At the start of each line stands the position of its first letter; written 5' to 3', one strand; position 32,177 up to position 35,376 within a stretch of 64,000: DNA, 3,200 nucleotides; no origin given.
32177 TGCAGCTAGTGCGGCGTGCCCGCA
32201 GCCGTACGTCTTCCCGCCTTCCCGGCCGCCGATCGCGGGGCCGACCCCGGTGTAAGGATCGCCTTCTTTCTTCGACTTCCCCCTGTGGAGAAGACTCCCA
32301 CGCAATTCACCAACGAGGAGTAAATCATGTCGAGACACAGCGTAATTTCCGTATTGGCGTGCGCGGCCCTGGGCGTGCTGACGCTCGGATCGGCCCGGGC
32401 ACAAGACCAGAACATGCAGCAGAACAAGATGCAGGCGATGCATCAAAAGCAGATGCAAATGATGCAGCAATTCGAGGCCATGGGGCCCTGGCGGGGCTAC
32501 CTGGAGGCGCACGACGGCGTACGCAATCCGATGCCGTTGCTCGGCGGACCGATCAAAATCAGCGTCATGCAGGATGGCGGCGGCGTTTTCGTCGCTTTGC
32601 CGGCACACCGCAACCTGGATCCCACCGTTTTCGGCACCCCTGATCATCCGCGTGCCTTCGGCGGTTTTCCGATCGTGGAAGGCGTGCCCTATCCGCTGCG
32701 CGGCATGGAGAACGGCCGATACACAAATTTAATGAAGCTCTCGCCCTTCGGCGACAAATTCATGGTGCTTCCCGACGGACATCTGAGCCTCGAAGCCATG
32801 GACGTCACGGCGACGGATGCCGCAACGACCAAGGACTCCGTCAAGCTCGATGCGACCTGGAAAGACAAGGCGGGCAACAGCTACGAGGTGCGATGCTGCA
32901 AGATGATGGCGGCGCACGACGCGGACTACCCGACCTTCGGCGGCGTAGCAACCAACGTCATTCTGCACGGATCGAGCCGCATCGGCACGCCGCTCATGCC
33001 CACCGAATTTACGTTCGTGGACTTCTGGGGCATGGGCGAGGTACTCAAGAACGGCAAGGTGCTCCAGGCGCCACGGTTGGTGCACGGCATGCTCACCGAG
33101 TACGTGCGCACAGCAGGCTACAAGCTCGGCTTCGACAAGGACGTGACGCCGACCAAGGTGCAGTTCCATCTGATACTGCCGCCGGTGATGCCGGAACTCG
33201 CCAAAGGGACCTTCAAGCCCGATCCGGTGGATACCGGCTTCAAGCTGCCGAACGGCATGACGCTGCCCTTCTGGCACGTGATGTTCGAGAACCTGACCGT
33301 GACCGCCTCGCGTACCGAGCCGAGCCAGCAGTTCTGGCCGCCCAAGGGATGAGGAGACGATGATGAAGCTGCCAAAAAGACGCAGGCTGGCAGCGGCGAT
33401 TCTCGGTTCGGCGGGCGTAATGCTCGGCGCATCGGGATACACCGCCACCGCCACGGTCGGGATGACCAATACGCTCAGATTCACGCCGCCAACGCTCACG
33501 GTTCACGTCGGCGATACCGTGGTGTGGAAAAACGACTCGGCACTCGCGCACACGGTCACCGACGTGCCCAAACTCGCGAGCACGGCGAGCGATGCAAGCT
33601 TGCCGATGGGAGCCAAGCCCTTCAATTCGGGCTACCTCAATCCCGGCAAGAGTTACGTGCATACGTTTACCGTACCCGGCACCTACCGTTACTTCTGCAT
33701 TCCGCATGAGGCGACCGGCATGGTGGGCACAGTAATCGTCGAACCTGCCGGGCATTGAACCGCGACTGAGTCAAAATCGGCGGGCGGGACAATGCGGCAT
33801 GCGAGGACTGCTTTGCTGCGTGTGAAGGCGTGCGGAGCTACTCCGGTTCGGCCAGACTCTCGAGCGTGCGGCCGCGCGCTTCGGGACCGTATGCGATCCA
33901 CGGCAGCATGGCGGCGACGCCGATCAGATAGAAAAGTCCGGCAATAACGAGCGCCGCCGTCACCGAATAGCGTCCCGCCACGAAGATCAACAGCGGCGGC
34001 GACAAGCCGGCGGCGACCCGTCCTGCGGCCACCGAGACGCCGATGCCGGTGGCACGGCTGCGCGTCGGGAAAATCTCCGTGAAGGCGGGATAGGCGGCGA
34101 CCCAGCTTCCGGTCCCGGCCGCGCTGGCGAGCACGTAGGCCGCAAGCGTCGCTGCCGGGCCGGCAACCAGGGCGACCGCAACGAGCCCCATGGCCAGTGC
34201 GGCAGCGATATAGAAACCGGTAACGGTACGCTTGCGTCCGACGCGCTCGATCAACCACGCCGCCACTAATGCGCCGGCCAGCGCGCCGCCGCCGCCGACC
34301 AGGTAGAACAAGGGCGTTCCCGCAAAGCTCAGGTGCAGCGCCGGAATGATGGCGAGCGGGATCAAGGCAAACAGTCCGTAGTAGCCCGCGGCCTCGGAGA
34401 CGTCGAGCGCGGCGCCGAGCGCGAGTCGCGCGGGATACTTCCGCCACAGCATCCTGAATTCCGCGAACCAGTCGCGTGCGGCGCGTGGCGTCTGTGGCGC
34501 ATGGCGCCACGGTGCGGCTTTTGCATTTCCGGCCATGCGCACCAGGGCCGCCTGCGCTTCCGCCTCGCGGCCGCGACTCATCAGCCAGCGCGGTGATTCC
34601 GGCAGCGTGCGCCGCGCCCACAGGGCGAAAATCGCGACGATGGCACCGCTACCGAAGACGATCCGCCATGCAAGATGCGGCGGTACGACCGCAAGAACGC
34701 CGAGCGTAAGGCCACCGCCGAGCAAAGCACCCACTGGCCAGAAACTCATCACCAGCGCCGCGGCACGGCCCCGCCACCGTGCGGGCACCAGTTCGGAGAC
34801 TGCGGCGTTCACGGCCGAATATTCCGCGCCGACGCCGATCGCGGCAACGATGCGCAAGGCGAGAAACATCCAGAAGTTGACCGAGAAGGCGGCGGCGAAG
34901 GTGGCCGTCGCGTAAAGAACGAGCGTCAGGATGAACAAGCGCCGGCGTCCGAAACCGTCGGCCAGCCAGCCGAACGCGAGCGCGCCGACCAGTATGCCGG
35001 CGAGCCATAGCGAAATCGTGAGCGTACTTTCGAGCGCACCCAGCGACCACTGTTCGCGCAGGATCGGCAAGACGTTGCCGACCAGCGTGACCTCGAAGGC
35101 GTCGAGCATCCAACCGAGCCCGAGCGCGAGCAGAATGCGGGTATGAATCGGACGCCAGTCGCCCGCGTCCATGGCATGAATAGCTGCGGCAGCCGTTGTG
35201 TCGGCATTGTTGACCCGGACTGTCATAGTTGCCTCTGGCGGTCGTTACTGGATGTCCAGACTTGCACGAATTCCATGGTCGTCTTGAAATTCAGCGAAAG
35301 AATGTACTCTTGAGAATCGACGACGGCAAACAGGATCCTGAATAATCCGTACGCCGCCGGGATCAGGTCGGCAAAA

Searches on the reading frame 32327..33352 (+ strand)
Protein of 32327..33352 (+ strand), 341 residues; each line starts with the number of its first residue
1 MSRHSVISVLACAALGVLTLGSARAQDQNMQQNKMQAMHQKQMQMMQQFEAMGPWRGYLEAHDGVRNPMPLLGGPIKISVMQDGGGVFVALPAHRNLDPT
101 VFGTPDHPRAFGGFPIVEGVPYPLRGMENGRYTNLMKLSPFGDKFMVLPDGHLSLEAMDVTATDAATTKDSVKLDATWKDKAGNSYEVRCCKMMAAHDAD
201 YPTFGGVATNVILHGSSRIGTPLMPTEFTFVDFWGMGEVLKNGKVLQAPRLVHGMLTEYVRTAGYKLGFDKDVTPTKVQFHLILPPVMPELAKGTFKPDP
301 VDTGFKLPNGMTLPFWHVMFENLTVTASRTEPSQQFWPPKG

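Call 3: search_protein_families(library=pfam, proteins=[window:32327-33352:+], max_evalue=0.01)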
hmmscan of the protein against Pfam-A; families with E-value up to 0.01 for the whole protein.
window:32327-33352:+ (341 aa): 0 families

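Call 4: search_protein_families(library=ncbifam, proteins=[window:32327-33352:+], max_evalue=0.01)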
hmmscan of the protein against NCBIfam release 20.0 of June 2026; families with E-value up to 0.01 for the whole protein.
window:32327-33352:+ (341 aa): 0 families

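Call 81: find_homologous_proteins(query=window:32327-33352:+, max_evalue=0.00001)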
Query window:32327-33352:+ (341 aa): 519 proteins with E <= 0.00001 among 1679 candidates; the best 120 are listed.
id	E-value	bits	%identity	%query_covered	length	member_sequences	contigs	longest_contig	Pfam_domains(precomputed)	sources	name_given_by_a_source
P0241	2.2e-235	798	100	100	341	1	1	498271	-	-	-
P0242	1.0e-181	621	87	86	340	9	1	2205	-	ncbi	-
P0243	5.7e-171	586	81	84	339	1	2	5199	-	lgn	-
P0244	1.8e-169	581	74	98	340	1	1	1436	-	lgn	-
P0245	8.5e-167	572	73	99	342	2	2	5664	-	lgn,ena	-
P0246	5.4e-166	570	79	89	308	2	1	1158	-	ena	-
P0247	1.4e-165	568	78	91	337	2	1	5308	-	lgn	-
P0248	1.0e-159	549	71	99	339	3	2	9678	-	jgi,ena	-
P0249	2.1e-155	535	68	99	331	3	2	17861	-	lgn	-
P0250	6.6e-154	530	67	99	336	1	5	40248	-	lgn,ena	-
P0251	5.4e-151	520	69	90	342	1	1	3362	-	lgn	-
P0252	1.7e-134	466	63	93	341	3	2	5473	-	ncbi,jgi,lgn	-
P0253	3.1e-133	462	64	92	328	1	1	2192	-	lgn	-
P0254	1.4e-132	460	61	97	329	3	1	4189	-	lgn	-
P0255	2.9e-130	452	67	82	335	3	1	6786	-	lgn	-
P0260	9.1e-129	447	61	92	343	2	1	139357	-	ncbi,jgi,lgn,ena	-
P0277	5.7e-122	425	62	84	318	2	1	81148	-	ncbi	ncbi:MAG: hypothetical protein ACE5HQ_03455 [Gemmatimonadota bacterium]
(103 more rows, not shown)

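Call 84: find_encoding_contigs(protein=P0260, flank=5000, max_places=1)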
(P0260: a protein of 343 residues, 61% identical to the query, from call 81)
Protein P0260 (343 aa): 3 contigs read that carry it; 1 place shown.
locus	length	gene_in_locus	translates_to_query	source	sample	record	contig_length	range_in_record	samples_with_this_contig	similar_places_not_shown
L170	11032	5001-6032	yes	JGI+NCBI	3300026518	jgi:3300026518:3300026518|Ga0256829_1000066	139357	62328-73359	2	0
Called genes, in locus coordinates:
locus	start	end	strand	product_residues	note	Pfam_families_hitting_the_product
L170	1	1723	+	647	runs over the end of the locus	PF13249:SQHop_cyclase_N, PF13243:SQHop_cyclase_C, PF09492:Pec_lyase (weak)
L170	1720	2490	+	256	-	PF01048:PNP_UDP_1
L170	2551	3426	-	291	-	PF13428:TPR_14 (faint), PF13431:TPR_17 (faint), PF13432:TPR_16, PF23914:TPR_CcmH_CycH (faint), PF07719:TPR_2 (faint), PF13181:TPR_8 (faint), PF13414:TPR_11 (faint), PF14559:TPR_19, +1 more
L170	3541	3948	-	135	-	PF00376:MerR, PF13411:MerR_1, PF09278:MerR-DNA-bind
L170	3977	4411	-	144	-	PF07681:DoxX (weak)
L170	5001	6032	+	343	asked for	-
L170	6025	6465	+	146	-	PF00127:Copper-bind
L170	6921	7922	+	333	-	PF07732:Cu-oxidase_3 (faint)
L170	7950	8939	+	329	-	PF07731:Cu-oxidase_2 (weak), PF07732:Cu-oxidase_3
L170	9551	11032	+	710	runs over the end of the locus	PF09335:VTT_dom, PF00890:FAD_binding_2 (faint), PF01134:GIDA (faint), PF03486:HI0933_like (faint), PF07992:Pyr_redox_2, PF13738:Pyr_redox_3, PF00070:Pyr_redox, PF02852:Pyr_redox_dim, +1 more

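Call 85: find_encoding_contigs(protein=P0277, flank=5000, max_places=1)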
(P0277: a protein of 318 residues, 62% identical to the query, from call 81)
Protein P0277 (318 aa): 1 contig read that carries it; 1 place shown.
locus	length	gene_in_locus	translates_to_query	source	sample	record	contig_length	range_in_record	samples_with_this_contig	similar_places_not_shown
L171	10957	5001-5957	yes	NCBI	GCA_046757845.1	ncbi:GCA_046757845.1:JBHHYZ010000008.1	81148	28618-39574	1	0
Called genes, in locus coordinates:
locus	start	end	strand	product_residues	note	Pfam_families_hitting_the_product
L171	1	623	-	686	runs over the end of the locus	PF04851:ResIII (weak), PF17757:UvrB_inter, PF27431:UvrB_3rd, PF00271:Helicase_C, PF12344:UvrB, PF02151:UVR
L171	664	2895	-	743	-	PF01966:HD, PF13328:HD_4, PF04607:RelA_SpoT, PF02824:TGS, PF19296:RelA_AH, PF28438:RelA_RIS, PF01842:ACT, PF13291:ACT_4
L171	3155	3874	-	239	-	PF20582:UPF0758_N, PF04002:RadC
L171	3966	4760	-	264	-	-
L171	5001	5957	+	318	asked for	-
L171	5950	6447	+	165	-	PF00127:Copper-bind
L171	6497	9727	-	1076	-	PF02012:BNR (faint), PF25852:DUF6242_C (faint), PF15902:Sortilin-Vps10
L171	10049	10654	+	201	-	PF00881:Nitroreductase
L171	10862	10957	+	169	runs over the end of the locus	PF02776:TPP_enzyme_N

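Call 93: predict_structure(alignment_id=A4)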
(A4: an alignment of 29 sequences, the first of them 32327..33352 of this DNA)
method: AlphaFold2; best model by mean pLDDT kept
length: 341 residues; sequences in the alignment: 29
mean_pLDDT: 73.9   pTM: 0.72
mean pLDDT of the five models: 73.9, 71.3, 71.2, 70.1, 66.1
residues with pLDDT >= 90: 86; 70-90: 136; 50-70: 80; < 50: 39
segments of 3 or more residues with pLDDT < 50: 1-5, 198-228
pLDDT, mean of each block of 10 residues (from residue 1): 47 53 66 79 70 63 75 83 94 82 75 56 85 85 90 92 70 95 96 61 34 27 41 88 96 77 69 72 88 78 93 93 87 57 52
secondary structure, 60 per line:
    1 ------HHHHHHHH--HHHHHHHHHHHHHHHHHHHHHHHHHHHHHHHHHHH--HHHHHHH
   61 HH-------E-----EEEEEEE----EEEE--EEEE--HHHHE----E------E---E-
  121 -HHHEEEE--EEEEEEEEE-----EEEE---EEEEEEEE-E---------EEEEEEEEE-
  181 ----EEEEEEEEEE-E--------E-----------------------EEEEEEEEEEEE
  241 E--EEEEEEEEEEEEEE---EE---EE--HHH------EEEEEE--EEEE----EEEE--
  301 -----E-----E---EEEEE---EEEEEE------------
elements in order: H7-14 H17-51 H54-62 E76-82 E87-90 E93-96 H99-102 E125-128 E131-139 E145-148 E152-159 E171-179 E185-194 E229-241 E244-257 E279-284 E287-290 E295-298 E316-320 E324-329

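Call 95: fold_search(model_id=the predicted structure, library=pdb)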
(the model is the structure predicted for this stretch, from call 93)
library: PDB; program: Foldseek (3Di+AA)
matches with E <= 10: 151; with E <= 0.001: 0
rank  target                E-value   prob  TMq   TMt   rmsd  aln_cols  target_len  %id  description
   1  6jlu_O                4.9e-01  0.10  0.19  0.25  18.5       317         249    8  Structure of PSII-FCP supercomplex from a centric diatom Chaetoceros gracilis at 3.02 angstrom resolution (released 2019-07-31)
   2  4rl8_C                6.0e-01  0.02  0.12  0.13  22.4       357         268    9  Crystal structure of the COG4313 outer membrane channel from Pseudomonas putida F1 (released 2015-07-29)
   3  6j3y_O                7.4e-01  0.04  0.14  0.17  18.7       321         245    9  Structure of C2S2-type PSII-FCPII supercomplex from diatom (released 2019-08-07)
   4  7x80_B                7.8e-01  0.06  0.12  0.21  16.5       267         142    5  The crystal structure of PloI4-C16M/D46A/I137V (released 2023-02-08)
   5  5a42                  9.6e-01  0.01  0.06  0.02  27.1       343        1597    9  Cryo-EM single particle 3D reconstruction of the native conformation of E. coli alpha-2-macroglobulin (ECAM) (released 2015-07-29)
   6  3c0m_A                1.1e+00  0.01  0.08  0.06  29.7       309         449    6  Crystal structure of the proaerolysin mutant Y221G (released 2008-02-12)
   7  3c8w_A                1.2e+00  0.01  0.10  0.12  19.8       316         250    7  Crystal structure of acetoacetate decarboxylase (ADC) (YP_094708.1) from Legionella pneumophila subsp. pneumophila str (released 2008-02-26)
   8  7ztq                  1.2e+00  0.02  0.10  0.12  16.6       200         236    9  Crystal structure of the carotenoid-binding protein domain from silkworm Bombyx mori (BmCBP) in the apoform (released 2022-10-26)
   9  7x7z_B                1.3e+00  0.03  0.12  0.19  17.5       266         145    6  The crystal structure of 2+2/4+2 cyclase PloI4 (released 2023-02-08)
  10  5xnl_O                1.4e+00  0.02  0.12  0.15  18.8       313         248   10  Structure of stacked C2S2M2-type PSII-LHCII supercomplex from Pisum sativum (released 2017-09-20)
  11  5mdo_A                1.4e+00  0.10  0.15  0.15  13.9       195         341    8  Crystal structure of in vitro folded Chitoporin VhChip from Vibrio harveyi (crystal form I) (released 2017-12-20)
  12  6qam_MODEL_1_A        1.5e+00  0.04  0.14  0.20  20.9       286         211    7  Solution NMR structure of outer membrane protein AlkL (released 2020-01-15)
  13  1zm1_B                1.5e+00  0.02  0.11  0.14  18.7       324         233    7  Crystal structures of complex F. succinogenes 1,3-1,4-beta-D-glucanase and beta-1,3-1,4-cellotriose (released 2006-05-10)
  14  2gu1                  1.5e+00  0.02  0.09  0.10  18.9       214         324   10  Crystal structure of a zinc containing peptidase from vibrio cholerae (released 2006-07-04)
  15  4wrn_B                1.5e+00  0.01  0.12  0.08  27.1       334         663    9  Crystal structure of the polymerization region of human uromodulin/Tamm-Horsfall protein (released 2016-01-27)
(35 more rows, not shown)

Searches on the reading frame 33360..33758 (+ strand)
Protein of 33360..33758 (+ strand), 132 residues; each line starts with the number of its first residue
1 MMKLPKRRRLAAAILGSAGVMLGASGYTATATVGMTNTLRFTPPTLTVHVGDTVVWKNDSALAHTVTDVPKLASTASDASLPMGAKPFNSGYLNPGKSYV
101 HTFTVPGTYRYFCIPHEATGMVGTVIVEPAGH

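Call 3: search_protein_families(library=pfam, proteins=[window:33360-33758:+], max_evalue=0.01)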
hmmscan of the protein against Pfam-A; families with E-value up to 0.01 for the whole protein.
window:33360-33758:+ (132 aa): 2 families
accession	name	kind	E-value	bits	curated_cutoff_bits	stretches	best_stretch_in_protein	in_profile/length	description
PF00127.26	Copper-bind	-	2e-17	63.9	21.2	1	32-128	5-99/99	Copper binding proteins, plastocyanin/azurin family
PF13473.12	Cupredoxin_1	-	0.00077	19.9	27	0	30-127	22-104/104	Cupredoxin-like domain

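Call 4: search_protein_families(library=ncbifam, proteins=[window:33360-33758:+], max_evalue=0.01)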
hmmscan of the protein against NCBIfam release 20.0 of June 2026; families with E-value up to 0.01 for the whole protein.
window:33360-33758:+ (132 aa): 4 families
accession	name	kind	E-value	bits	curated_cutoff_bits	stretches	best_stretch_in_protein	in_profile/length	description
TIGR02656.1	cyanin_plasto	equivalog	5.1e-19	68.5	87.85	1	37-128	10-99/99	plastocyanin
TIGR03102.1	halo_cynanin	subfamily_domain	3.5e-11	43.2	93.8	1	32-128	27-115/115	halocyanin domain-containing protein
TIGR02657.1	amicyanin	equivalog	6.2e-11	42.5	110.2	1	39-128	6-83/83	amicyanin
TIGR02375.1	pseudoazurin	equivalog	8.5e-08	32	109.85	1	36-127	7-86/116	pseudoazurin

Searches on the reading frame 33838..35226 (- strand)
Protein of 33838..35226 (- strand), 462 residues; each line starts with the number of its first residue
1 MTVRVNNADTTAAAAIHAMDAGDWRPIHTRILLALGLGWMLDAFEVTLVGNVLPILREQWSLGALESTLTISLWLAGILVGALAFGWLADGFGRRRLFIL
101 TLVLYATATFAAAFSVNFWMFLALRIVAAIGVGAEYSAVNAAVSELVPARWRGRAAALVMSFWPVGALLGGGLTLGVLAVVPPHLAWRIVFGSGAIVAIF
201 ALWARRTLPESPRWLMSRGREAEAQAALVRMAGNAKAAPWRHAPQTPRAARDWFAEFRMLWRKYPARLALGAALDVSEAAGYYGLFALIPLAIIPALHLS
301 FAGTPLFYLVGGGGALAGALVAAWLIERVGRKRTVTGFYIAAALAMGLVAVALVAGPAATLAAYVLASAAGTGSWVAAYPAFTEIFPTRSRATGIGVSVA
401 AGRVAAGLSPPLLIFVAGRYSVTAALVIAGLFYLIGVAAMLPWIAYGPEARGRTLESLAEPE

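Call 44: search_protein_families(library=pfam, proteins=[window:33838-35226:-], max_evalue=0.0001)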
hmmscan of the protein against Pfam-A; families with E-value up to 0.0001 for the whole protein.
window:33838-35226:- (462 aa): 2 families
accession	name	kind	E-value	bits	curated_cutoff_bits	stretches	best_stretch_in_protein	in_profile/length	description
PF00083.30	Sugar_tr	-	9.4e-44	150.4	22.3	1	65-458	46-448/452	Sugar (and other) transporter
PF07690.21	MFS_1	-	1.8e-40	139.4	33.4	2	37-354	3-290/347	Major Facilitator Superfamily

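Call 80: search_protein_families(library=ncbifam, proteins=[window:33838-35226:-], max_evalue=1e-8)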
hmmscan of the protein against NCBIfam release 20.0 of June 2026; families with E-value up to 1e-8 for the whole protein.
window:33838-35226:- (462 aa): 23 families
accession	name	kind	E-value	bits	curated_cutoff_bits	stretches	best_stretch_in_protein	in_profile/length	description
TIGR00895.1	2A0115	subfamily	1.1e-54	185.9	418.55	1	27-412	14-393/398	aromatic acid/H+ symport family MFS transporter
TIGR00898.1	2A0119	subfamily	4.9e-40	137.8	550.75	1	59-440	117-493/506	cation transport protein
TIGR00891.1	2A0112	subfamily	2.3e-31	109.2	552.9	1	35-427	17-399/405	sialate:H+ symport family MFS transporter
NF003024.0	PRK03893.1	subfamily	2.1e-28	99.4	604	1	29-223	20-210/497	sialate:H+ symport family MFS transporter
TIGR00879.1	SP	subfamily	3.9e-28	98.3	237.8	1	15-238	42-274/510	sugar porter family MFS transporter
NF008586.0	PRK11551.1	equivalog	3.1e-26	92.3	410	1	40-237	25-219/406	3-(3-hydroxy-phenyl)propionate transporter MhpT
TIGR00883.1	2A0106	subfamily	1.1e-23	84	443.45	1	80-413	50-374/400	metabolite/H+ symporter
TIGR00887.1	2A0109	equivalog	1e-21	77.5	610.3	1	26-230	12-246/502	phosphate:H+ symporter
TIGR01299.1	synapt_SV2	subfamily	3.8e-21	74.7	637.3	1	31-229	168-375/742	synaptic vesicle protein SV2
NF053517.1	HbztTptrPcaK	equivalog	1.1e-19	70.8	770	1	31-408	20-392/437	4-hydroxybenzoate transporter PcaK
NF052357.1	GlucTporGlcPStph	equivalog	1.3e-19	70.3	750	1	32-226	8-199/445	glucose transporter GlcP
NF007484.0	PRK10077.1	equivalog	2.1e-17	63.1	608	1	68-238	58-244/480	D-xylose transporter XylE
NF008963.0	PRK12307.1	equivalog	2.1e-15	56.8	637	1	30-222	18-206/426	MFS transporter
TIGR00881.1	2A0104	subfamily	3.1e-14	52.8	407.75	1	53-208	18-171/379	phosphoglycerate transporter protein PgtP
NF053813.1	MFS_TcaB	equivalog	6.2e-14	51.5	475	1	37-201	13-173/396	putative multidrug effflux MFS transporter TcaB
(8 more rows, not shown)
